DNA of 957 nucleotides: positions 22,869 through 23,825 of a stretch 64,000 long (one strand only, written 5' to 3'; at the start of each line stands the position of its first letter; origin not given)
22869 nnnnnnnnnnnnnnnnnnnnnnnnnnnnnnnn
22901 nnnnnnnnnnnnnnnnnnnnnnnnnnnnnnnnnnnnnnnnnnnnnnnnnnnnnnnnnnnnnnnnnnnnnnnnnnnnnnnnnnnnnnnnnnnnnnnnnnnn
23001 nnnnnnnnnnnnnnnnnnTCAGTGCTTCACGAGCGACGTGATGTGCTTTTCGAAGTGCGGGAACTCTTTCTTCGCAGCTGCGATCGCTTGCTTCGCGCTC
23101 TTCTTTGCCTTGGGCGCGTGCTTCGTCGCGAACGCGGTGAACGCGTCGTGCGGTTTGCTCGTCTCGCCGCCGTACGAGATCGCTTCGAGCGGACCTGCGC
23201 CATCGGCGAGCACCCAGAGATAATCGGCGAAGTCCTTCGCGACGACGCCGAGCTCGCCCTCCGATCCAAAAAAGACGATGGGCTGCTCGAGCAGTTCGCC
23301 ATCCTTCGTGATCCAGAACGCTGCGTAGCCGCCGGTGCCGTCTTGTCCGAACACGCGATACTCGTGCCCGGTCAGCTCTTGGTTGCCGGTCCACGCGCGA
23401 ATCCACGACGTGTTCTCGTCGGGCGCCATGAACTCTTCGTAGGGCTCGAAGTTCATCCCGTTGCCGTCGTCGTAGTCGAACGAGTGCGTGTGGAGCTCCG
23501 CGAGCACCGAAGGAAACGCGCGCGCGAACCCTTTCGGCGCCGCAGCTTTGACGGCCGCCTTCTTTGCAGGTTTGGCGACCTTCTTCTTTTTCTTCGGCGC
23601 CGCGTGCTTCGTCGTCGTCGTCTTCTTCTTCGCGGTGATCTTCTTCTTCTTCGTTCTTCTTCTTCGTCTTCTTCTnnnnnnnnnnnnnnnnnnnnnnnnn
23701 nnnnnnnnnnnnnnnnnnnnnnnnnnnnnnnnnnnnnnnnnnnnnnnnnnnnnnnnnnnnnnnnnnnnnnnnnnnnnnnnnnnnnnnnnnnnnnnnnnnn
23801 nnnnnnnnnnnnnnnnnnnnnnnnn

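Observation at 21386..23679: SUKH (SMI1/KNR4) immunity-type protein with a possible histone-H1-like K/A/P tail, adjacent to paralogous secreted Cys-rich lipoproteins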

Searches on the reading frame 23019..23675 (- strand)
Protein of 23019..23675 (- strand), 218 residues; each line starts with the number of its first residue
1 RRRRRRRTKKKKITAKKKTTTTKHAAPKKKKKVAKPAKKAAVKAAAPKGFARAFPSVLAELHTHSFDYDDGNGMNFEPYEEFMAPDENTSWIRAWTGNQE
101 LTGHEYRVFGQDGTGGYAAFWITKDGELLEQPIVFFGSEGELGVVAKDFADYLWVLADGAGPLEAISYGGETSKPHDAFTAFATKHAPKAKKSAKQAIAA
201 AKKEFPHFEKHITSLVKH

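Call 3: search_protein_families(library=pfam, proteins=[window:23019-23675:-], max_evalue=0.1)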
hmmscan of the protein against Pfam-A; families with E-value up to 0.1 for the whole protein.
window:23019-23675:- (218 aa): 1 family
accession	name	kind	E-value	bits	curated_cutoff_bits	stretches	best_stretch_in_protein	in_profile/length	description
PF09346.15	SMI1_KNR4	-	0.0011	20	25.4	1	76-153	47-123/125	SMI1 / KNR4 family (SUKH-1)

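Call 5: find_homologous_proteins(query=window:23019-23654:-, max_evalue=0.001)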
Query window:23019-23654:- (211 aa): 631 proteins with E <= 0.001 among 1399 candidates; the best 120 are listed.
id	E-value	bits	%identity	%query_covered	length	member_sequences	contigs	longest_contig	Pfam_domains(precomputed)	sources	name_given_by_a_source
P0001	2.6e-105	369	99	77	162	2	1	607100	-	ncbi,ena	-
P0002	2.3e-96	340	84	81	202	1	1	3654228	-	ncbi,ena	-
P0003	5.8e-92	325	80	81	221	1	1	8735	-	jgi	jgi:hypothetical protein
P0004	3.4e-73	264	70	79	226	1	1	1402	-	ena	-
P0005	5.2e-71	257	69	80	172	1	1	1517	-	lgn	-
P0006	5.9e-69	250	66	78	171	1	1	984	-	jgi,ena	-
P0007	6.7e-68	247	67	79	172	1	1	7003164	-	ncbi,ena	-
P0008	1.3e-67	246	72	73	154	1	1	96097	-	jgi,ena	-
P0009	3.3e-67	245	63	81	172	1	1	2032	-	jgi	jgi:hypothetical protein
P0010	1.3e-66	243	62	79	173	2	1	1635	-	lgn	-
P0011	2.5e-66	242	62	80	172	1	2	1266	-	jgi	jgi:hypothetical protein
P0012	3.0e-66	241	66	79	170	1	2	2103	-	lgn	-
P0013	4.6e-66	241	63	80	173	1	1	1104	-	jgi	jgi:hypothetical protein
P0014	5.5e-66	241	63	79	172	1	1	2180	-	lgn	-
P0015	1.2e-65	240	61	80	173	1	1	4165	-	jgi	jgi:hypothetical protein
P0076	4.4e-59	218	58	80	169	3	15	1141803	-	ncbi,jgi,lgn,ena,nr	ncbi:MAG: hypothetical protein KBG28_06955 [Kofleriaceae bacterium]|nr:hypothetical protein [Kofleri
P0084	9.7e-59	217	58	80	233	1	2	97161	-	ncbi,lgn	-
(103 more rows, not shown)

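Call 8: find_encoding_contigs(protein=P0002, flank=10000, max_places=3)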
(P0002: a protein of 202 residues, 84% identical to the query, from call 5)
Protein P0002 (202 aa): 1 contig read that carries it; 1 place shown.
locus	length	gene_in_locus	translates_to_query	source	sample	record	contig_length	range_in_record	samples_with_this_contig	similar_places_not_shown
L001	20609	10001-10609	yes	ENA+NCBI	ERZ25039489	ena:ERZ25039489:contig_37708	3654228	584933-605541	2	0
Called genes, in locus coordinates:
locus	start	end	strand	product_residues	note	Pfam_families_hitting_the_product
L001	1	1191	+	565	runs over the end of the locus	PF00069:Pkinase, PF07714:PK_Tyr_Ser-Thr, PF01636:APH (faint)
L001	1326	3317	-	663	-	PF13569:DUF4132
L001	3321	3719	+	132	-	PF16734:Pilin_GH (weak)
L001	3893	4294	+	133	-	-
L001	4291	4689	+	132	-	PF07332:Phage_holin_3_6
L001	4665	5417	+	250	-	PF12277:DUF3618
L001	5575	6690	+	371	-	-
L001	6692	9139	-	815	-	-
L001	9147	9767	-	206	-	-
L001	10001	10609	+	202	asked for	-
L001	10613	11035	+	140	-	-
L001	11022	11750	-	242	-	PF01738:DLH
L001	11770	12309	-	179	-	-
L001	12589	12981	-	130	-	PF04343:DUF488, PF22751:DUF488-N3a, PF22752:DUF488-N3i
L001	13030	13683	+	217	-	PF00702:Hydrolase (faint), PF12710:HAD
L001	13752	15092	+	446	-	-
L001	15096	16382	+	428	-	PF00464:SHMT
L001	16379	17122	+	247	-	PF00106:adh_short, PF08659:KR, PF13561:adh_short_C2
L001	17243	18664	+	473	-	PF00069:Pkinase, PF07714:PK_Tyr_Ser-Thr, PF03109:ABC1 (weak)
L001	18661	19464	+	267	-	-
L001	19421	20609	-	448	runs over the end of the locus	-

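Call 9: find_encoding_contigs(protein=P0003, flank=10000, max_places=3)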
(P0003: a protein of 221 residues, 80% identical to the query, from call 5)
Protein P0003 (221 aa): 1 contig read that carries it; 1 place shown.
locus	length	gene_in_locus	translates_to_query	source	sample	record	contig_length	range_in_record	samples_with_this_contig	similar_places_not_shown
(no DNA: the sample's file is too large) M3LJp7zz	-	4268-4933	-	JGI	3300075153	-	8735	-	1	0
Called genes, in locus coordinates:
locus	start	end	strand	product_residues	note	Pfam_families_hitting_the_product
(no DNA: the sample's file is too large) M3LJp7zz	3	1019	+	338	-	?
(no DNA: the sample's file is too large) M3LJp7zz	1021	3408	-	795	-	-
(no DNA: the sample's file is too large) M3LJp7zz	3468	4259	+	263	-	PF14110:DUF4282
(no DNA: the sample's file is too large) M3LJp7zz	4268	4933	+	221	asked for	-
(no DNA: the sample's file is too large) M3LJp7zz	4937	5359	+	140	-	-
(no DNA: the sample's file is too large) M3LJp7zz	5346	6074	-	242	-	PF01738:DLH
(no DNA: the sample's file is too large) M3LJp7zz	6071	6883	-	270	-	-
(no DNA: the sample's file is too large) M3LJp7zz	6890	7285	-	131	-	PF04343:DUF488, PF22751:DUF488-N3a, PF22752:DUF488-N3i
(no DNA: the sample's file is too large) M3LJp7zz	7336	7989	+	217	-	PF00702:Hydrolase (faint), PF12710:HAD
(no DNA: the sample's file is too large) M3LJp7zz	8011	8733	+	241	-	?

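Call 17: search_protein_families(library=ncbifam, proteins=[L001:10613-11035:+, L001:6692-9139:-, L001:9147-9767:-], max_evalue=0.01)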
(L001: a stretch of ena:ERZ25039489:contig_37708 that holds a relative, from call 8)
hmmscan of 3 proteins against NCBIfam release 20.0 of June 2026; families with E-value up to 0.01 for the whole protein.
L001:10613-11035:+ (140 aa): 0 families

L001:6692-9139:- (815 aa): 0 families

L001:9147-9767:- (206 aa): 0 families

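Call 20: find_encoding_contigs(protein=P0001, flank=10000, max_places=3)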
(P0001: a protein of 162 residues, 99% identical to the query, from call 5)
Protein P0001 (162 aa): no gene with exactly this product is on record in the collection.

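Call 25: find_encoding_contigs(protein=P0007, flank=6000, max_places=2)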
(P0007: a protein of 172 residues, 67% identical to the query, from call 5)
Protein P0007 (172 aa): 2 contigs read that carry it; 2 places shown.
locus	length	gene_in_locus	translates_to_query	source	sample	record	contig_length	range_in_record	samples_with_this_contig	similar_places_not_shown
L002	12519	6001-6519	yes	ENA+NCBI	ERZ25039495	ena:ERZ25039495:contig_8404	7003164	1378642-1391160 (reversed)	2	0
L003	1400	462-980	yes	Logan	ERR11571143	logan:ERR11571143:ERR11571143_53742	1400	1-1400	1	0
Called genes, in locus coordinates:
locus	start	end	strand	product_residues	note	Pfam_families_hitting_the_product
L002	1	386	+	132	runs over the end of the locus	PF00072:Response_reg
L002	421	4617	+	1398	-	PF01339:CheB_methylest, PF03705:CheR_N, PF01739:CheR, PF13596:PAS_10, PF08448:PAS_4 (weak), PF00512:HisKA, PF02518:HATPase_c, PF00072:Response_reg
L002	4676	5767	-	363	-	-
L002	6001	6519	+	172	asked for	-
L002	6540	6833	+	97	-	PF08327:AHSA1 (weak)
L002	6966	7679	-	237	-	PF00043:GST_C (weak), PF14497:GST_C_3, PF22119:GST_C_8 (weak), PF13410:GST_C_2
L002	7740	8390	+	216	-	PF13624:SurA_N_3, PF09312:SurA_N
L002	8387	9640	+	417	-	PF07244:POTRA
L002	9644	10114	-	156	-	-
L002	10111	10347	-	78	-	-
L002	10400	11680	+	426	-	PF00464:SHMT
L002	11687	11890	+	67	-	PF13711:DUF4160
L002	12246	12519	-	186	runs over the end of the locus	-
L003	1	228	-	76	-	?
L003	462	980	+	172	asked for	-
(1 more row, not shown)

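Call 26: find_encoding_contigs(protein=P0084, flank=6000, max_places=2)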
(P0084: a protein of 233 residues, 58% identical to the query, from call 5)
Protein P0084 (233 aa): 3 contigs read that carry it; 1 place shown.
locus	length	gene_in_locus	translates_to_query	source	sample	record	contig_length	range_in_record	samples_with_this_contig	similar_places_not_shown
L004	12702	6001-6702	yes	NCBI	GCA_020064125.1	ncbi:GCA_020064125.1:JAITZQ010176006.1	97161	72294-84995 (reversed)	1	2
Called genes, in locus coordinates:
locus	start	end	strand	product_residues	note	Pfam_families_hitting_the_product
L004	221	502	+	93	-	-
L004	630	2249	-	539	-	PF05406:WGR (weak)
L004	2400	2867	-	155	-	-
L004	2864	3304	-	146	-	-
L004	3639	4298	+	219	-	PF03466:LysR_substrate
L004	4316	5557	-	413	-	PF01011:PQQ (faint), PF13360:PQQ_2, PF13570:Beta-prop_ACSF4 (weak), PF13360:PQQ_2 (weak)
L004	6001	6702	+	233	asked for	-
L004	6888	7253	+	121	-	PF12840:HTH_20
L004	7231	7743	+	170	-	PF08327:AHSA1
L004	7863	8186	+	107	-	PF00072:Response_reg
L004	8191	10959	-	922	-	PF00990:GGDEF, PF00069:Pkinase, PF07714:PK_Tyr_Ser-Thr, PF02830:V4R (weak)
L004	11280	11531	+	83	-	-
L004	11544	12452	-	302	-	PF07676:PD40 (faint)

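Call 27: find_encoding_contigs(protein=P0076, flank=6000, max_places=2)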
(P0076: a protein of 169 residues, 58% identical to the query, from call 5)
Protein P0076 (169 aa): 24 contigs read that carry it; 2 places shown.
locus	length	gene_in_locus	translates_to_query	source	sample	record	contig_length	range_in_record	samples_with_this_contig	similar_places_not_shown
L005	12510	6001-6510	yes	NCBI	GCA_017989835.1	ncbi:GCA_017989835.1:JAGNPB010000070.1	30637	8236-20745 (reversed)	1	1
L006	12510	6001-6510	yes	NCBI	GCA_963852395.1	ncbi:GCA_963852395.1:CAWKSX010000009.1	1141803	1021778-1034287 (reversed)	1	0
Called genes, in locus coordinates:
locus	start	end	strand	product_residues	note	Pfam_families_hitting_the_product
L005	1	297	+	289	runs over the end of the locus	-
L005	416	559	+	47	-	-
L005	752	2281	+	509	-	PF02789:Peptidase_M17_N, PF00883:Peptidase_M17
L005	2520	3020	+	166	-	PF02559:CarD_TRCF_RID, PF21095:CarD_C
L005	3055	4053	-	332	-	PF00108:Thiolase_N (weak), PF00195:Chal_sti_synt_N (weak), PF08545:ACP_syn_III, PF08541:ACP_syn_III_C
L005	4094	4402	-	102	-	-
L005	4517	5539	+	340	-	-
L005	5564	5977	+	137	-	PF01124:MAPEG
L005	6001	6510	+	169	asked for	-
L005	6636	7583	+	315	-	-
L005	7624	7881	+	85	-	-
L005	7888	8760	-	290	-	-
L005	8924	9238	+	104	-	-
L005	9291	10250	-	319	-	PF02668:TauD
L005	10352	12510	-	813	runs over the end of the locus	PF02518:HATPase_c, PF00204:DNA_gyraseB, PF01751:Toprim, PF21249:GyrB_hook, PF18053:GyrB_insert, PF00986:DNA_gyraseB_C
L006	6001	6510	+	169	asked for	-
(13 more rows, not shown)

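Call 57: find_encoding_contigs(protein=P0008, flank=6000, max_places=1)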
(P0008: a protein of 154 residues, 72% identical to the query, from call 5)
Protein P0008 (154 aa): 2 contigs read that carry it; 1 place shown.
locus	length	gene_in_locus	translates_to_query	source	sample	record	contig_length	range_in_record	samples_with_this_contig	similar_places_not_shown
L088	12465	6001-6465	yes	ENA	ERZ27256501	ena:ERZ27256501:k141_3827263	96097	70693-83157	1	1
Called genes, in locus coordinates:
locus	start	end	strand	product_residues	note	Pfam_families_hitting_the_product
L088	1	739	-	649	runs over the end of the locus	-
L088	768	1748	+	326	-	PF01040:UbiA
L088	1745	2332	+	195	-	PF00702:Hydrolase, PF12710:HAD (weak), PF13419:HAD_2 (faint), PF13242:Hydrolase_like (weak)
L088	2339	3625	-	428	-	-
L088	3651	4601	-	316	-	PF07676:PD40 (faint)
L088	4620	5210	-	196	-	-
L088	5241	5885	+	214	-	PF00645:zf-PARP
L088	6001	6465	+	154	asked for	-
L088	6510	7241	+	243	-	PF13489:Methyltransf_23 (faint), PF13847:Methyltransf_31, PF08241:Methyltransf_11, PF08242:Methyltransf_12, PF13649:Methyltransf_25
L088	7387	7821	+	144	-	PF21352:Zn_ribbon_Thio2, PF00085:Thioredoxin, PF13098:Thioredoxin_2 (weak), PF13905:Thioredoxin_8 (faint)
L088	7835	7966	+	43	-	-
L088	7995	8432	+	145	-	PF00582:Usp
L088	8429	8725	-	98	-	-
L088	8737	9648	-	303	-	PF07813:LTXXQ (faint)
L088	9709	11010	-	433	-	-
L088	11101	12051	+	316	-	PF01641:SelR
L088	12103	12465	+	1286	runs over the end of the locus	PF00069:Pkinase, PF07714:PK_Tyr_Ser-Thr, PF07719:TPR_2 (faint), PF13191:AAA_16, PF13401:AAA_22 (faint), PF13424:TPR_12 (weak)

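Call 66: search_protein_families(library=pfam, alignment_id=A3, max_evalue=0.001)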
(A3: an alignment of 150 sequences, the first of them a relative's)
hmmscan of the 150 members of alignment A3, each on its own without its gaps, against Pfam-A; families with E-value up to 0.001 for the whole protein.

A. member 1, L001:10613-11035:+ (140 aa): 0 families

B. families by the number of members that match (of 150 scanned): 168 families (the first 25 are shown)
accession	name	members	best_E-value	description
PF01725.21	Ham1p_like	3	7.8e-61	Ham1 family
PF07991.19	KARI_N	3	1.6e-25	Acetohydroxy acid isomeroreductase, NADPH-binding domain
PF08238.18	Sel1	3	2e-20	Sel1 repeat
PF13401.12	AAA_22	3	6e-06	AAA domain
PF01078.27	Mg_chelatase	2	6.4e-85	Magnesium chelatase, subunit ChlI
PF00158.32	Sigma54_activat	2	1.9e-48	Sigma-54 interaction domain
PF02678.22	Pirin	2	1.6e-36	Pirin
PF03446.21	NAD_binding_2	2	4.6e-34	NAD binding domain of 6-phosphogluconate dehydrogenase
PF00553.25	CBM_2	2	5.3e-34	Cellulose binding domain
PF03372.29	Exo_endo_phos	2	4.5e-32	Endonuclease/Exonuclease/phosphatase family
PF05726.19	Pirin_C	2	4.7e-30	Pirin C-terminal cupin domain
PF13424.12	TPR_12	2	1.7e-27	Tetratricopeptide repeat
PF01497.23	Peripla_BP_2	2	3.8e-27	Periplasmic binding protein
PF13500.12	AAA_26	2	4.5e-25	AAA domain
PF03704.23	BTAD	2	8.1e-24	Bacterial transcriptional activator domain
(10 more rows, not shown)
